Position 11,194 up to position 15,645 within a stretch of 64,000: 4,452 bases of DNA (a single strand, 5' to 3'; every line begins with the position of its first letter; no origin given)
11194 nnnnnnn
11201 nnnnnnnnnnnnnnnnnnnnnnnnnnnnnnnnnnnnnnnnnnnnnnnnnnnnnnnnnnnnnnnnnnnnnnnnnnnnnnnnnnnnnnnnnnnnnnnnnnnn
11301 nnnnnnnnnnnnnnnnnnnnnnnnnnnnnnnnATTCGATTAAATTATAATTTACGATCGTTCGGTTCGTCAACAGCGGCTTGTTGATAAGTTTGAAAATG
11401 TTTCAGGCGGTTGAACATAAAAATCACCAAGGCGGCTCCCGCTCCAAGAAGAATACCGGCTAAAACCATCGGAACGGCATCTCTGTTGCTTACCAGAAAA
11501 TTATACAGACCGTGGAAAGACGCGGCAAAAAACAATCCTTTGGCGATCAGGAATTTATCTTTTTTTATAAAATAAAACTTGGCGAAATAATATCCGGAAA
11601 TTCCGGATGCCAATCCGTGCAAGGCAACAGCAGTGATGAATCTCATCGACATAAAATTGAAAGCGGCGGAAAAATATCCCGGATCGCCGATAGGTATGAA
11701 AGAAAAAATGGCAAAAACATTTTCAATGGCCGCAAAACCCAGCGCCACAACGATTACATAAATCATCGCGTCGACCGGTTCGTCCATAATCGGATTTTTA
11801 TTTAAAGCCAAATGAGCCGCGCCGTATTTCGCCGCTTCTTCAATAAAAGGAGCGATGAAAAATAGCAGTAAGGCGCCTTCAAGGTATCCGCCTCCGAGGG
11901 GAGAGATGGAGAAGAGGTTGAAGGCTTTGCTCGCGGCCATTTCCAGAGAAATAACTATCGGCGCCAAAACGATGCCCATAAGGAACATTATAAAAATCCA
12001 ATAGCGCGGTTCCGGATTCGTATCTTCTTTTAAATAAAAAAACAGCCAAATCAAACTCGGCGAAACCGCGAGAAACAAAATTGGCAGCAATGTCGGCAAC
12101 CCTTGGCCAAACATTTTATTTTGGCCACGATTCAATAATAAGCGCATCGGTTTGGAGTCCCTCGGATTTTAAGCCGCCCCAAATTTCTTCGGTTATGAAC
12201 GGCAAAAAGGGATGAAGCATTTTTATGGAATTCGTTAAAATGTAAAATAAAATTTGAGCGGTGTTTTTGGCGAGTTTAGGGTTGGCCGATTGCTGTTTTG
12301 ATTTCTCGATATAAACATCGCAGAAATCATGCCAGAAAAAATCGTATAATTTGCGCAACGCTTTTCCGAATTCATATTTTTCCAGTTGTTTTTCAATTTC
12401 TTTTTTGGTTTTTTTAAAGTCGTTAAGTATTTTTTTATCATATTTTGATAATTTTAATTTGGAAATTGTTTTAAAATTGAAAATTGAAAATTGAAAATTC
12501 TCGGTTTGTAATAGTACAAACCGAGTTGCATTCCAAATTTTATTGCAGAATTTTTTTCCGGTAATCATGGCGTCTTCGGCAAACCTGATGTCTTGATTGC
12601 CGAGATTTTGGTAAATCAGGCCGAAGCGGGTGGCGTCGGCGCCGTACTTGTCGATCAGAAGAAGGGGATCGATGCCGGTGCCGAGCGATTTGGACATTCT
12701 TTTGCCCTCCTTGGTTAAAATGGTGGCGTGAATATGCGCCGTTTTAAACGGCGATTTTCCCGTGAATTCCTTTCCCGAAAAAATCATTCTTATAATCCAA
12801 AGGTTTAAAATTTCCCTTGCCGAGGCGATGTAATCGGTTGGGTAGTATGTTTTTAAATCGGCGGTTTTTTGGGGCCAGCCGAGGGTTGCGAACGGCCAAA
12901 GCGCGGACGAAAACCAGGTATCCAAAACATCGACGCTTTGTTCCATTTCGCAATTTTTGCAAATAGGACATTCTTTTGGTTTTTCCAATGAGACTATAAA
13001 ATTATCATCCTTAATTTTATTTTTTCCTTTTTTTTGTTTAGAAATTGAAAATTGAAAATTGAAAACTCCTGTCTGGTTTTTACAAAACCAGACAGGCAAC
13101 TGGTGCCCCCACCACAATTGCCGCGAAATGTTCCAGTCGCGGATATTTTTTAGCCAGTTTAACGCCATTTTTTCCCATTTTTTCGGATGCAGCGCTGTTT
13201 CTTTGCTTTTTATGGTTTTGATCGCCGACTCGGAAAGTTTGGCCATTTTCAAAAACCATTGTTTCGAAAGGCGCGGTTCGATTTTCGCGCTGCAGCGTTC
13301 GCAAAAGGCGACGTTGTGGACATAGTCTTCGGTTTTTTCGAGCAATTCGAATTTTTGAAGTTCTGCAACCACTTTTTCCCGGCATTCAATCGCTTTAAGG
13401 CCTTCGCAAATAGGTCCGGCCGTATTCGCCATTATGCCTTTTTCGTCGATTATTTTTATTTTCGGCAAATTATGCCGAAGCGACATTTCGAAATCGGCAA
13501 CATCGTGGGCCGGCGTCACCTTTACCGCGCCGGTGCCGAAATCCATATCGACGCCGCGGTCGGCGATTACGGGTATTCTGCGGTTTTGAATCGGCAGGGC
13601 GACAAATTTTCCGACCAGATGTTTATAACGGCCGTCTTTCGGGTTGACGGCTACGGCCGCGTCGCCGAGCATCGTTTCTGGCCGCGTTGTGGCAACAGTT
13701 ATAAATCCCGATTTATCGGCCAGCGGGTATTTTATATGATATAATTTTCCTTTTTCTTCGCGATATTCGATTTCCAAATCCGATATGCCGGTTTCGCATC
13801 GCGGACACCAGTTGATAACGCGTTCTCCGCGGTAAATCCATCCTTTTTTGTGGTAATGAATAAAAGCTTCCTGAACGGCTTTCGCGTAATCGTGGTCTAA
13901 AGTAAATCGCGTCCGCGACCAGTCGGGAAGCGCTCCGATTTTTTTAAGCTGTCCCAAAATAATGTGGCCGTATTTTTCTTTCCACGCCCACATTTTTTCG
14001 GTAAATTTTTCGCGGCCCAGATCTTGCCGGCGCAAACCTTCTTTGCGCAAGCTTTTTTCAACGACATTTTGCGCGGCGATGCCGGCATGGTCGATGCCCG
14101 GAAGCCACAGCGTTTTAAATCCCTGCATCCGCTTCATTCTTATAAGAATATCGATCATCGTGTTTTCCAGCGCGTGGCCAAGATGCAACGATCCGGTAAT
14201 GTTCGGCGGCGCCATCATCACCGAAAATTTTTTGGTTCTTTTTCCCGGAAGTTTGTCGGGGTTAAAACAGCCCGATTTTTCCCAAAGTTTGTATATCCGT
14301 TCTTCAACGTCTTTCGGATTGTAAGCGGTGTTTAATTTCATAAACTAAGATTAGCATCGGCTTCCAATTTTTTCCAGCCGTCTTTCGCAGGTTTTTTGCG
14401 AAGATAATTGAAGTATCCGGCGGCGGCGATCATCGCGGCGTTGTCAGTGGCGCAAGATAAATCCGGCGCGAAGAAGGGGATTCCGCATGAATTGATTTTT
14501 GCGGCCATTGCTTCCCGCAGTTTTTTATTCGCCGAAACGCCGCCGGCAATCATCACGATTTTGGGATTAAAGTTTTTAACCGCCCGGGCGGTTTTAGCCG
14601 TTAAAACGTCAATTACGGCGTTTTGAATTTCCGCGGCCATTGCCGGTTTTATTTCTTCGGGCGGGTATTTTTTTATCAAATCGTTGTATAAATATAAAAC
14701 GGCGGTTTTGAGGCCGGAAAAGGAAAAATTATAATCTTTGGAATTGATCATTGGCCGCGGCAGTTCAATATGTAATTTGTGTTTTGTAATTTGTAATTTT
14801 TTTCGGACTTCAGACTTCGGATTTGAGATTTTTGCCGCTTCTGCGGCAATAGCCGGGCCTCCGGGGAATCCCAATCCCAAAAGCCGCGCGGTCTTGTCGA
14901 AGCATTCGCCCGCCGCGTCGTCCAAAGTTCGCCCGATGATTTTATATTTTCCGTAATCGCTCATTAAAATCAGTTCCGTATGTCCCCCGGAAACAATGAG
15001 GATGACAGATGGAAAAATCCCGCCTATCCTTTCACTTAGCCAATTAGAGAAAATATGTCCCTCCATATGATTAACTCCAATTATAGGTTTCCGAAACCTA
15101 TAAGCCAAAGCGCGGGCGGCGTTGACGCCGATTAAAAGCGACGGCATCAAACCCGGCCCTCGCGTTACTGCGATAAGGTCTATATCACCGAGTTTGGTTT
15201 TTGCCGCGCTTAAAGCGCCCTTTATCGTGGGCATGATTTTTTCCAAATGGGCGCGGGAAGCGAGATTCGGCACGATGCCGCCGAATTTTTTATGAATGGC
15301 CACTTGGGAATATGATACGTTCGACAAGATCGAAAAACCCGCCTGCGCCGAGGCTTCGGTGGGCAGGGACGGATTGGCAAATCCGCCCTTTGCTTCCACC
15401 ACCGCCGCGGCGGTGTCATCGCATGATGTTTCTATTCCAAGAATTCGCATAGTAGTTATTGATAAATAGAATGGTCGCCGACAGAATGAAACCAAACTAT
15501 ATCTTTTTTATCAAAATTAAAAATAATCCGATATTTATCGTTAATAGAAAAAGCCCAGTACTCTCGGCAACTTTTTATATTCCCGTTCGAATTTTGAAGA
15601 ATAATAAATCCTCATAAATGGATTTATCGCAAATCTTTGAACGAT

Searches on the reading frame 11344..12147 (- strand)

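Call 76: search_protein_families(library=pfam, proteins=[window:11344-12147:-], max_evalue=0.00001)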
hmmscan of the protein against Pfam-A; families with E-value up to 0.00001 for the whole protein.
window:11344-12147:- (267 aa): 1 family
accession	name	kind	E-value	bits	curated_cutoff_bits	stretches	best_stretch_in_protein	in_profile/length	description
PF13367.11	PrsW-protease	-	2.8e-24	86.2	23.5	1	46-234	1-184/196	PrsW family intramembrane metalloprotease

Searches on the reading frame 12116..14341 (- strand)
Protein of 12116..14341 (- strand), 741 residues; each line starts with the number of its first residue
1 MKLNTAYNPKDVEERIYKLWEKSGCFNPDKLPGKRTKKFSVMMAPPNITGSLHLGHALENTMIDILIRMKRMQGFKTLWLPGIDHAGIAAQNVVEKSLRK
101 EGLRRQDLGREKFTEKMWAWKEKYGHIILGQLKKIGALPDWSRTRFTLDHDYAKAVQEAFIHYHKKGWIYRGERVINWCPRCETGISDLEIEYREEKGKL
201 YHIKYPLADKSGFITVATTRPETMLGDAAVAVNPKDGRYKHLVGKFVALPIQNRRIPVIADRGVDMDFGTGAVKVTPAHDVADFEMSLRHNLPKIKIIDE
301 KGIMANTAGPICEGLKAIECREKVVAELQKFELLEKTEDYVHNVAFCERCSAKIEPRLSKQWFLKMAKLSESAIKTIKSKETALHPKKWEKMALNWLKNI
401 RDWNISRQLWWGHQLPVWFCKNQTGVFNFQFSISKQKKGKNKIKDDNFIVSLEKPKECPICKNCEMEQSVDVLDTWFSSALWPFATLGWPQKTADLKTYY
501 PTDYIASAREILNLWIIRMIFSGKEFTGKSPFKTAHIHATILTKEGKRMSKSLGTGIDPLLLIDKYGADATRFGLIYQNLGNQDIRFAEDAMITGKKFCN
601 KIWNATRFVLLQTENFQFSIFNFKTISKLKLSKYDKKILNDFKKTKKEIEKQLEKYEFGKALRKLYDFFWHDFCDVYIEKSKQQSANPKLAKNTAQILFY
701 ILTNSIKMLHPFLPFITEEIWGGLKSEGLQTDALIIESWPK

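Call 76: search_protein_families(library=pfam, proteins=[window:12116-14341:-], max_evalue=0.00001)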
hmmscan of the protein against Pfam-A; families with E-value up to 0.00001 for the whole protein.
window:12116-14341:- (741 aa): 4 families
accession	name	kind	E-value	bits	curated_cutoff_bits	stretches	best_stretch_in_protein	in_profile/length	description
PF00133.28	tRNA-synt_1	-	3e-129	431.8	22.7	1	16-585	2-411/414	tRNA synthetases class I (I, L, M and V)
PF08264.19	Anticodon_1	-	7.5e-30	104.2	25.1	1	635-741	1-106/148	Anticodon-binding domain of tRNA ligase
PF09334.17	tRNA-synt_1g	-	4.3e-25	88.7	20.1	2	346-416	168-238/391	tRNA synthetases class I (M)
PF13603.12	tRNA-synt_1_2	-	8.3e-11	42.2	25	1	243-302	85-144/185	Leucyl-tRNA synthetase, editing domain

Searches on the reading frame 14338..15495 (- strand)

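Call 76: search_protein_families(library=pfam, proteins=[window:14338-15495:-], max_evalue=0.00001)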
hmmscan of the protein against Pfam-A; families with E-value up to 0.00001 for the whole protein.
window:14338-15495:- (385 aa): 2 families
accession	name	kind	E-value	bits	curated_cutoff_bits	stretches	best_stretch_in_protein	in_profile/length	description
PF00814.31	TsaD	-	2e-89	300.3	24.8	1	56-357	2-263/264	tRNA N6-adenosine threonylcarbamoyltransferase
PF22521.2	HypF_C_2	-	8.5e-07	29.4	27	1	252-352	133-235/241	Carbamoyltransferase, Kae1-like Domain, second subdomain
